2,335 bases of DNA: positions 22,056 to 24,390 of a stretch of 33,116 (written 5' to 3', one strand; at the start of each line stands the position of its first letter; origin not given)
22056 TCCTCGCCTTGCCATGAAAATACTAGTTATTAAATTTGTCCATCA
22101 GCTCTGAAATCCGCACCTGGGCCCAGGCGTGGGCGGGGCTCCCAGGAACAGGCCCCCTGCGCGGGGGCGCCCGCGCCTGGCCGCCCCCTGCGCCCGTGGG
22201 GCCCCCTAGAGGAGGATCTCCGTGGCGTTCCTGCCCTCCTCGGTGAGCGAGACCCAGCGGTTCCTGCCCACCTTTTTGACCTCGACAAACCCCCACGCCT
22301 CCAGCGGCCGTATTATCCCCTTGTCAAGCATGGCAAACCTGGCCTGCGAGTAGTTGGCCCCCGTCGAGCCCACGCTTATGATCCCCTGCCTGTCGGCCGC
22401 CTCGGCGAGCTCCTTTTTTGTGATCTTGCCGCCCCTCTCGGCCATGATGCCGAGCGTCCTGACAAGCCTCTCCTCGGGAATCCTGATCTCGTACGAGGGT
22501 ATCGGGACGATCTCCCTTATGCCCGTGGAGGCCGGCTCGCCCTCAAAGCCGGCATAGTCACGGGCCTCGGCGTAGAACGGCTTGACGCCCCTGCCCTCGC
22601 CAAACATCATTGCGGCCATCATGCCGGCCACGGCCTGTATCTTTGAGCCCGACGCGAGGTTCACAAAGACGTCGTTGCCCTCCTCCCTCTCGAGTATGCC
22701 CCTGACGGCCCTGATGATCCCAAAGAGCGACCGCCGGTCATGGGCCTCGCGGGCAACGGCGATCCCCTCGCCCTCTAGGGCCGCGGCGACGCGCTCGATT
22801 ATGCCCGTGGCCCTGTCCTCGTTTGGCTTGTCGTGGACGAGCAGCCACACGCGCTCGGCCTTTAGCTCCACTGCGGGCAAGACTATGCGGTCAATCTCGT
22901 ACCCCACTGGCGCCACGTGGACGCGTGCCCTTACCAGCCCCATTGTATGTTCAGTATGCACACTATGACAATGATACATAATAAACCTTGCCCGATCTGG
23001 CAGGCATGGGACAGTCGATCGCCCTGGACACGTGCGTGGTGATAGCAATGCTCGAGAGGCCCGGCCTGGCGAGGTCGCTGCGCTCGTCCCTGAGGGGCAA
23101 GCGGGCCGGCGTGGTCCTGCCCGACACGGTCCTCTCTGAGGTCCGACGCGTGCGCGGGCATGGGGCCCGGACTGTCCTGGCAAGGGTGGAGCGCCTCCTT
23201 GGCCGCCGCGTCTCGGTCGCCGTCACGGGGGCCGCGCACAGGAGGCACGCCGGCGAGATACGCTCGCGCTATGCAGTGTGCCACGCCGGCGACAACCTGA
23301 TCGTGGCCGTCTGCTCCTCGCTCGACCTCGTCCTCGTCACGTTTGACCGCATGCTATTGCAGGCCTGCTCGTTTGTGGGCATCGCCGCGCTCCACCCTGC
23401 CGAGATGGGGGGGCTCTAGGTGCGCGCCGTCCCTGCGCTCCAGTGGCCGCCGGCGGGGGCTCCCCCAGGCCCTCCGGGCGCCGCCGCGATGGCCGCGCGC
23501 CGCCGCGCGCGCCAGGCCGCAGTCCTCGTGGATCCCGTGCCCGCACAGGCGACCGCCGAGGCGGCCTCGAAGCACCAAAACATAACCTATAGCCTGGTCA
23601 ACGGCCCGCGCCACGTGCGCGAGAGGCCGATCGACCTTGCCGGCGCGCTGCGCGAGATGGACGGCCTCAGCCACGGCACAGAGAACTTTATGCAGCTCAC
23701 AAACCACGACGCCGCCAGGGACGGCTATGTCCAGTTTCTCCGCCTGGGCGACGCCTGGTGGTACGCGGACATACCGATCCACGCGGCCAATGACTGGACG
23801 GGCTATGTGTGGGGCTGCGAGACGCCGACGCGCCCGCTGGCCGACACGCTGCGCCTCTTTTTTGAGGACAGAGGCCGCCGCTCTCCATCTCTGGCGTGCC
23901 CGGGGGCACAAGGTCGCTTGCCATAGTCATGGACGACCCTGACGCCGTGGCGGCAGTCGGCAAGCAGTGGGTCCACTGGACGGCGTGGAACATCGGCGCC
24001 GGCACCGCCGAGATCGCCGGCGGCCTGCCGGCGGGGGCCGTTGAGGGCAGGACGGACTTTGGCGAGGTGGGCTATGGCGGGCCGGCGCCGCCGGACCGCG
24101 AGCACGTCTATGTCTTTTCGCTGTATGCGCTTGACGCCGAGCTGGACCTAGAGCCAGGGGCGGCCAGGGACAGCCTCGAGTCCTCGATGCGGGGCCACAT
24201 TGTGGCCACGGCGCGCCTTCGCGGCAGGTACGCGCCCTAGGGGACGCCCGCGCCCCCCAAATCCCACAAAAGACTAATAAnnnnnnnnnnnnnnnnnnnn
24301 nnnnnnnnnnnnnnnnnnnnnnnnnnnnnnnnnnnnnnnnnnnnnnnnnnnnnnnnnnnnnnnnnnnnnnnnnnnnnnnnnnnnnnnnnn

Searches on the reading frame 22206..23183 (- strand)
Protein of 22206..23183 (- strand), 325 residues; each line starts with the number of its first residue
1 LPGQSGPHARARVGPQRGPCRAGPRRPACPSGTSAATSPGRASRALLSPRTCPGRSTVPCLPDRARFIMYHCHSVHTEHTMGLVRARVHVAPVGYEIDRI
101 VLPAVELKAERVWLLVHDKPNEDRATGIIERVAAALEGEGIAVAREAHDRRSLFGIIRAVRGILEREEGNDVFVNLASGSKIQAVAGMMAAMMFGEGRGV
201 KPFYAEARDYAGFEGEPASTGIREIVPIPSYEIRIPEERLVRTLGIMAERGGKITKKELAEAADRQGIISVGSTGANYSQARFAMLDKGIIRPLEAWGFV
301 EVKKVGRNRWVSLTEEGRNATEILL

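Call 3: search_protein_families(library=pfam, proteins=[window:22206-23183:-], max_evalue=0.1)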
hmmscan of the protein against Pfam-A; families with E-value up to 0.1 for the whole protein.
window:22206-23183:- (325 aa): 3 families
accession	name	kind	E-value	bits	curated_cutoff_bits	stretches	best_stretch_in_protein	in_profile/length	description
PF19810.5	HFX_2341_N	-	6.7e-31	107.7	30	1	87-210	1-120/120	HFX_2341-like, N-terminal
PF22665.2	DUF6293_C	-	1.7e-21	77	27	1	228-323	2-100/101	DUF6293 C-terminal winged helix domain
PF09651.16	Cas_APE2256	-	0.00054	20.3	24.8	1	111-195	24-117/136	CRISPR-associated protein (Cas_APE2256)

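Call 6: search_protein_families(library=ncbifam, proteins=[window:22206-23183:-], max_evalue=1)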
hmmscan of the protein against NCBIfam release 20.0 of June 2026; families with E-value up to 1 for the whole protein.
window:22206-23183:- (325 aa): 1 family
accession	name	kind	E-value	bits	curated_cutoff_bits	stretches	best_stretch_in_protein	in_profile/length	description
TIGR01884.1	cas_HTH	subfamily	0.00021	20.8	60.2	1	90-206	3-123/202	CRISPR-associated CARF protein Csa3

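Call 7: search_protein_families(library=phrogs, proteins=[window:22206-23183:-], max_evalue=1)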
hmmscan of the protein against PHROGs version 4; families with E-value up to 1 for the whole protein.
window:22206-23183:- (325 aa): 0 families

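Call 8: search_protein_families(library=padloc, proteins=[window:22206-23183:-], max_evalue=1)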
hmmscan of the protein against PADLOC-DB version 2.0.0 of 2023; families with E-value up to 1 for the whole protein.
window:22206-23183:- (325 aa): 38 families (the best 25 are shown)
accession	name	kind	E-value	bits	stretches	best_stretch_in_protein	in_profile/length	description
PDLC01847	CARF3--CARF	-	3.2e-68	227.9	1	85-323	4-234/239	-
PDLC01869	CARF3--CARF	-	5.5e-31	106.1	1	84-319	3-260/266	-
PDLC01861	CARF3--CARF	-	7.3e-31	105.4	1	84-321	4-253/260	-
PDLC01879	CARF3--CARF_TM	-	8.1e-18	62.9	1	72-320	4-216/222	-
PDLC01871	CARF3--CARF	-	3.8e-13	47.6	1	86-323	4-256/261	-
PDLC01878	CARF3--CARF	-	1.3e-09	36.1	1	85-253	4-190/268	-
PDLC01862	CARF3--CARF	-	7.2e-09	33.5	1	88-322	4-228/233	-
PDLC01866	CARF3--CARF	-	1.9e-08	32.5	2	87-221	2-122/207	-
PDLC01876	CARF3--CARF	-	1.9e-08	31.8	1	85-219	3-142/277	-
PDLC01434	CasR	-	5.1e-08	31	1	89-194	3-103/191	"CAS-I,CAS-II,CAS-III,CAS-IV,CAS-V,CAS-VI; associated_signaling"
PDLC01877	CARF3--CARF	-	1.2e-07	29.7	1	163-318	90-244/252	-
PDLC01868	CARF3--CARF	-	4.9e-07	27.6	1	87-320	3-214/218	-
PDLC01865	CARF3--CARF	-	3.1e-06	25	1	156-209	81-129/215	-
PDLC01880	CARF4--CARF_PDDEXK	-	4.2e-06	24.3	1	87-194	2-106/364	-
PDLC01849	CARF3--CARF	-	3.3e-05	21.7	1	95-191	10-106/197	-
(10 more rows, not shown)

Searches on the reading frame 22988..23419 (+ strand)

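Call 38: search_protein_families(library=pfam, proteins=[window:22988-23419:+], max_evalue=0.01)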
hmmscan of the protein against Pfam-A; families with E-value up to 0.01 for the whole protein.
window:22988-23419:+ (143 aa): 2 families
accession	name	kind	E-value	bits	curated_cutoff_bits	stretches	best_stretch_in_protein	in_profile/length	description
PF01850.27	PIN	-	5.7e-13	50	23.6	1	11-125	1-116/120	PIN domain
PF13638.12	PIN_4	-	0.0022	18.7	21.9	1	13-123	3-117/132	PIN domain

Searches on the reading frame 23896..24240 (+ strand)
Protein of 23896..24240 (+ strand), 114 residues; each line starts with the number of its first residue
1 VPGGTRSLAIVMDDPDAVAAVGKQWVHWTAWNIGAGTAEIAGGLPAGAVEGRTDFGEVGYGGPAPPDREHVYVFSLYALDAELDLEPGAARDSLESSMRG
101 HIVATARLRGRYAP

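Call 38: search_protein_families(library=pfam, proteins=[window:23896-24240:+], max_evalue=0.01)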
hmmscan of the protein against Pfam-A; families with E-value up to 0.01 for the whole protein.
window:23896-24240:+ (114 aa): 1 family
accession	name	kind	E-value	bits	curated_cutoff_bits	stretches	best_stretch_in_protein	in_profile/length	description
PF01161.25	PBP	-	5.7e-30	104.9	24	1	2-112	23-135/135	Phosphatidylethanolamine-binding protein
